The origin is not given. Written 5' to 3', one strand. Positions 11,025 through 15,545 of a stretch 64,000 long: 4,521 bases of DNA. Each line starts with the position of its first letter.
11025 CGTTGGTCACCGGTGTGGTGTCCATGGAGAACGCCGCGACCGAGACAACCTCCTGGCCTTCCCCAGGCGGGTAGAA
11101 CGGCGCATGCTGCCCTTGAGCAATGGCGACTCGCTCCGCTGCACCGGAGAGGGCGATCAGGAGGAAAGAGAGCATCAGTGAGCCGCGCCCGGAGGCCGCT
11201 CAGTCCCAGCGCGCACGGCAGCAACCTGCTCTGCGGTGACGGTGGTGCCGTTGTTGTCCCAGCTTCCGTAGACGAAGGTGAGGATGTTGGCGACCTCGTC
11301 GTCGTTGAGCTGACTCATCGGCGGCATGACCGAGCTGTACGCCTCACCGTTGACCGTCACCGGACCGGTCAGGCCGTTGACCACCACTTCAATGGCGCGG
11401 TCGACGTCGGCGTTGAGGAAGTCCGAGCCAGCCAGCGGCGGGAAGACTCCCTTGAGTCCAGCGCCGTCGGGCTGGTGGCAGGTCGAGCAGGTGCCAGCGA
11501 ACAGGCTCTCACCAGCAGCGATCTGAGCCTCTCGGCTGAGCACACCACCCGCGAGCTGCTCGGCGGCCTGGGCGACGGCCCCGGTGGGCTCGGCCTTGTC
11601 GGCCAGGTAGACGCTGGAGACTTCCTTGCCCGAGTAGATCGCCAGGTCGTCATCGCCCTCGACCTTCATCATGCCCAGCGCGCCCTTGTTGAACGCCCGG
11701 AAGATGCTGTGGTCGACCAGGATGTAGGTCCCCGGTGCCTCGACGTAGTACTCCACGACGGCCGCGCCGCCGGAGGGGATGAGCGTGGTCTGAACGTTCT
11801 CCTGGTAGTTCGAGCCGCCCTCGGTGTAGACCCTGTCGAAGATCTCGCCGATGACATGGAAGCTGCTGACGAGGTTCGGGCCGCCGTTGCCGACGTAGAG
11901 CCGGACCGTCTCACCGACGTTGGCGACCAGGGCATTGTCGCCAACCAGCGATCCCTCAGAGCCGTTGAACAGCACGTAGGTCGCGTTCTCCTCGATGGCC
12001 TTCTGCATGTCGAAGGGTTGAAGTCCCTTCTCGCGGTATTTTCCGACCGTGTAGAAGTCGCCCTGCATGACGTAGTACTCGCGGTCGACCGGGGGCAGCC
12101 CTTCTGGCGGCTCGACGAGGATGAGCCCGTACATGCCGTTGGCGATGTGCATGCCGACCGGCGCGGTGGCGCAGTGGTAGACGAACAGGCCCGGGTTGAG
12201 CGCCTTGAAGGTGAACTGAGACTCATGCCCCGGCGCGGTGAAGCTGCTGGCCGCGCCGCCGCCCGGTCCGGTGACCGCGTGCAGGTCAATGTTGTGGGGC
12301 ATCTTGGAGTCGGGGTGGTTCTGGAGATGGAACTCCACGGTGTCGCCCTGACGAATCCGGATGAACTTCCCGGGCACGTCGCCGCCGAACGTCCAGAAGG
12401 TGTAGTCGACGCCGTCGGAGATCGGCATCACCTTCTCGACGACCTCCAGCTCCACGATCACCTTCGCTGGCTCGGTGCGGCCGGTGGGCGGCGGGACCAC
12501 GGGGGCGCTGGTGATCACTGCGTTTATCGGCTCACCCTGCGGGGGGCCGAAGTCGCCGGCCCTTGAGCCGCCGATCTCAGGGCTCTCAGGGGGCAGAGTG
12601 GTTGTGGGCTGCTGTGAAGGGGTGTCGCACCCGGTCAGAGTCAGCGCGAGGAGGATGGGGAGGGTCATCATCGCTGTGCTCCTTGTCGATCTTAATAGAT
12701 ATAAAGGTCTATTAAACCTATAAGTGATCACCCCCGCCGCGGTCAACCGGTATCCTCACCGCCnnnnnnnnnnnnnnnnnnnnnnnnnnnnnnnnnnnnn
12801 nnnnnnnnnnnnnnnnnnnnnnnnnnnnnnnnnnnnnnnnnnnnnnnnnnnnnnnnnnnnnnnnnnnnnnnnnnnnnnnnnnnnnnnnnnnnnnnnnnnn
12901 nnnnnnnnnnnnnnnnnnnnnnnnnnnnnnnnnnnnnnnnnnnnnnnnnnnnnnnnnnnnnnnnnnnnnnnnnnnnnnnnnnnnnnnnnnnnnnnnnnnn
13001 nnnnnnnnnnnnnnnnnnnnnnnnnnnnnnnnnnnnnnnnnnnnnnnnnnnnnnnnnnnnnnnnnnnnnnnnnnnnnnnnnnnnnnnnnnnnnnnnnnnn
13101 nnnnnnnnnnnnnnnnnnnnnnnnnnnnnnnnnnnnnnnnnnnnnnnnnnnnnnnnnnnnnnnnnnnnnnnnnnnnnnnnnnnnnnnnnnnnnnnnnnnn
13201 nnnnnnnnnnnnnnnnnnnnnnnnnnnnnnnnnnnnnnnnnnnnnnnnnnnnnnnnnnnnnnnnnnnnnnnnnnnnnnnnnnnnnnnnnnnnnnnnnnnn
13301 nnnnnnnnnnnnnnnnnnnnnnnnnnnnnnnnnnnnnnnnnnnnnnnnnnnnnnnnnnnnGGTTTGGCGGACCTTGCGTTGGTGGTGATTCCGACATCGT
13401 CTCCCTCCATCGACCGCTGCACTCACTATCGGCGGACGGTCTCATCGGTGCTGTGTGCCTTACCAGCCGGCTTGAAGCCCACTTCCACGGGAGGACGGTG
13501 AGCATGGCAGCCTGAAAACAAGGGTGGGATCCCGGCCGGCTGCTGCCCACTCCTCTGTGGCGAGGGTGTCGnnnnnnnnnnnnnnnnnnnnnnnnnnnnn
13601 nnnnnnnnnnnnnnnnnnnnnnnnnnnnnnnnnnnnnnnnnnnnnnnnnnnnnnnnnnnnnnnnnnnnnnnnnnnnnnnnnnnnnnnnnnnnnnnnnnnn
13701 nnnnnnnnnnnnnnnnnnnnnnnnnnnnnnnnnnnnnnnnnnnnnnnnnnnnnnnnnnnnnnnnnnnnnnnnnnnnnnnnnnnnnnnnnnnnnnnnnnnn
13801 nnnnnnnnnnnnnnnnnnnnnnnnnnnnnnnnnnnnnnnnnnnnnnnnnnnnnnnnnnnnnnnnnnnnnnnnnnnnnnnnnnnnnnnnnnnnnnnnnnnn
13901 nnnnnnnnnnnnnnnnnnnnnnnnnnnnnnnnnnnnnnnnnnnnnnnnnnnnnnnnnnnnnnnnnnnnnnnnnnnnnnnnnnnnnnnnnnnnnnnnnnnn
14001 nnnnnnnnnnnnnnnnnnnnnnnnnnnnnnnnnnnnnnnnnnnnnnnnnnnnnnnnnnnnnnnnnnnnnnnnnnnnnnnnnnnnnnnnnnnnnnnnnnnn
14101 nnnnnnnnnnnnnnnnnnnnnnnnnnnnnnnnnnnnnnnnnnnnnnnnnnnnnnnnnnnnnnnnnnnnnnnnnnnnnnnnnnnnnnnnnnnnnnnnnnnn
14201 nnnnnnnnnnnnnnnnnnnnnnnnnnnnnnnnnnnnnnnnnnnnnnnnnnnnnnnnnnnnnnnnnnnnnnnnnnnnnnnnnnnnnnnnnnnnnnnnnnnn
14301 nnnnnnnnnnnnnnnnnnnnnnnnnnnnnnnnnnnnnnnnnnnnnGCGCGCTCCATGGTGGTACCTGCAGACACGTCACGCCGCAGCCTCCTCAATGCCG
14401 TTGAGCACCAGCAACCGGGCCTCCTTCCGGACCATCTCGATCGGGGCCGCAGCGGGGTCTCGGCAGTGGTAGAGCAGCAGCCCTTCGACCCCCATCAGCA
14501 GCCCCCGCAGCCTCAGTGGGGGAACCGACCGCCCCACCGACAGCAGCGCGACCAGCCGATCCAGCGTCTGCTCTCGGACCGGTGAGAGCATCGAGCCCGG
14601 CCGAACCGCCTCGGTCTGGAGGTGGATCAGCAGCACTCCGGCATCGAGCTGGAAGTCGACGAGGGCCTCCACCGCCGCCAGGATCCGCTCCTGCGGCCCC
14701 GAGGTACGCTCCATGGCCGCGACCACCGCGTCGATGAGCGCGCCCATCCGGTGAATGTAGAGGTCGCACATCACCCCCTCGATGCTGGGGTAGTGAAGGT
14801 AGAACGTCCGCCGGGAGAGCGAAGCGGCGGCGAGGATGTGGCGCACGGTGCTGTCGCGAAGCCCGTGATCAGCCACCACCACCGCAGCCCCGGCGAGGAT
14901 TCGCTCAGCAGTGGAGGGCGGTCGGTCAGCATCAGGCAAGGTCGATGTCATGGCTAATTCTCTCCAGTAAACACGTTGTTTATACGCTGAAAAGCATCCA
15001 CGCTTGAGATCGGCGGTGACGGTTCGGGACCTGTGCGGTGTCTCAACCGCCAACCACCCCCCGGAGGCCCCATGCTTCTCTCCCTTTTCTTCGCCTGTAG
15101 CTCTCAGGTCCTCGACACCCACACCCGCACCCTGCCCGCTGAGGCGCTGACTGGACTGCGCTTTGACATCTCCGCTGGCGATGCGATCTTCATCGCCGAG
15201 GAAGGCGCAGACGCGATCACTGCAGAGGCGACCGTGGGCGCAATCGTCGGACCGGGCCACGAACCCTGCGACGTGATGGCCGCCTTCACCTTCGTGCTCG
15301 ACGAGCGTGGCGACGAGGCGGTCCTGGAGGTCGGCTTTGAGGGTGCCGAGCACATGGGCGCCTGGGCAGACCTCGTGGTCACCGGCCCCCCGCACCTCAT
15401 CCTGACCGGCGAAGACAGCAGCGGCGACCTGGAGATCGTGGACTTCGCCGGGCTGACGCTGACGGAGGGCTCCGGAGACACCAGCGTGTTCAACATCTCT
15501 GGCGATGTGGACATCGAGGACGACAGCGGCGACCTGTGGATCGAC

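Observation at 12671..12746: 24-bp AT-rich palindrome upstream of nirK, repeated with identical geometry upstream of norC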

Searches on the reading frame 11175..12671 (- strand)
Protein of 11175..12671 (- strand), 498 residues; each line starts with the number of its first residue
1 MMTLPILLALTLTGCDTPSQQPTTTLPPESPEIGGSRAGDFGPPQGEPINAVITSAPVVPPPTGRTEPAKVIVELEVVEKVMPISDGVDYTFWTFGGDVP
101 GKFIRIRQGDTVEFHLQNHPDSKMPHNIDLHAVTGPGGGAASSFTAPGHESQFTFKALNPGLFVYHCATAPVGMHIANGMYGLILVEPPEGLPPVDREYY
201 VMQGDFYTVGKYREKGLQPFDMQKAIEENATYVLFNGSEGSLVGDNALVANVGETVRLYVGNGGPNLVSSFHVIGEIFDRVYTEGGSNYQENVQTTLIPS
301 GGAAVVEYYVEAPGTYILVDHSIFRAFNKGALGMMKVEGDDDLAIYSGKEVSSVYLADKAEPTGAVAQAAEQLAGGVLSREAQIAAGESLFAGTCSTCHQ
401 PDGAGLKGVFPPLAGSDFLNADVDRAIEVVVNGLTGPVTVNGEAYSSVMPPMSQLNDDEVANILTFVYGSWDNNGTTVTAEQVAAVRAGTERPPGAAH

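Call 8: search_protein_families(library=pfam, proteins=[window:11175-12671:-])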
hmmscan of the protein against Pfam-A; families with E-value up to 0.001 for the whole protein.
window:11175-12671:- (498 aa): 5 families
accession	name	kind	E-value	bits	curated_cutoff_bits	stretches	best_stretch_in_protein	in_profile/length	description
PF07732.21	Cu-oxidase_3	-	1.9e-12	47.7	21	1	82-190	7-118/119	Multicopper oxidase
PF07731.20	Cu-oxidase_2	-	1.3e-11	44.8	20.4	1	101-189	32-136/137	Multicopper oxidase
PF13442.11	Cytochrome_CBB3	-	1.7e-08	35.1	27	1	382-467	1-68/68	Cytochrome C oxidase, cbb3-type, subunit III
PF00034.26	Cytochrom_C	-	2.6e-08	35.5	21.3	1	384-467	1-86/90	Cytochrome c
PF00127.26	Copper-bind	-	0.00012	22.9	21.2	1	103-187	18-99/99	Copper binding proteins, plastocyanin/azurin family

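Call 32: search_protein_families(library=ncbifam, proteins=[window:11175-12671:-], max_evalue=0.001)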
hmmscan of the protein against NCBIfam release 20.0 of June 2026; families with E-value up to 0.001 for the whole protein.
window:11175-12671:- (498 aa): 7 families
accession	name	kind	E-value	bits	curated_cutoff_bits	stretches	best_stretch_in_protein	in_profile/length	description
TIGR02376.1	Cu_nitrite_red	equivalog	7.5e-108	360.7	296.3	1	49-346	6-319/326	copper-containing nitrite reductase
TIGR03388.1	ascorbase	equivalog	2.1e-08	33.3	614.8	1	85-213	15-149/542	L-ascorbate oxidase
TIGR01480.1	copper_res_A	subfamily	4.6e-08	32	478.95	1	74-206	49-181/593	copper resistance system multicopper oxidase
TIGR00782.1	ccoP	equivalog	6.8e-07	28.9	179.95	1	381-470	104-192/285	cytochrome-c oxidase, cbb3-type subunit III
NF008205.1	PRK10965.1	equivalog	0.00014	20.9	525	1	55-188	30-165/529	multicopper oxidase CueO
TIGR04246.1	nitrous_NosZ_Gp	equivalog_domain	0.00015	20.2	625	1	102-188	499-578/578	Sec-dependent nitrous-oxide reductase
NF050122.1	bc1_QcrC_actin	exception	0.00038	19.8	200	1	372-416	30-72/253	cytochrome bc1 complex diheme cytochrome c subunit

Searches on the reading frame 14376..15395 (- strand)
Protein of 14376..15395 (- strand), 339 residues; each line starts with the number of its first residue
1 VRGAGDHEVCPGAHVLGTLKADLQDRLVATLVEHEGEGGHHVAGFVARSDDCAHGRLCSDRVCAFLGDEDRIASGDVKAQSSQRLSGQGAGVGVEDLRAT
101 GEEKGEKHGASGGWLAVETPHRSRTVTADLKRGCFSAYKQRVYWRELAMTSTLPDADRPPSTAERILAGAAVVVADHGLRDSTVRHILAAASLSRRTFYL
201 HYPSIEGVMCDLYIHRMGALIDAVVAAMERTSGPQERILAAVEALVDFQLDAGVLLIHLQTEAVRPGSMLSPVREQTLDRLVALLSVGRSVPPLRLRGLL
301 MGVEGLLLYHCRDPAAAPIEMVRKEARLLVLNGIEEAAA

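Call 14: search_protein_families(library=pfam, proteins=[window:14376-15395:-])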
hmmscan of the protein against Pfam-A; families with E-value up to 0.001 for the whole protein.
window:14376-15395:- (339 aa): 1 family
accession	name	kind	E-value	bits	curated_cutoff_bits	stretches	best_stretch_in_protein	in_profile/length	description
PF00440.29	TetR_N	-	4e-07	30.1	24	1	166-207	1-42/47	Bacterial regulatory proteins, tetR family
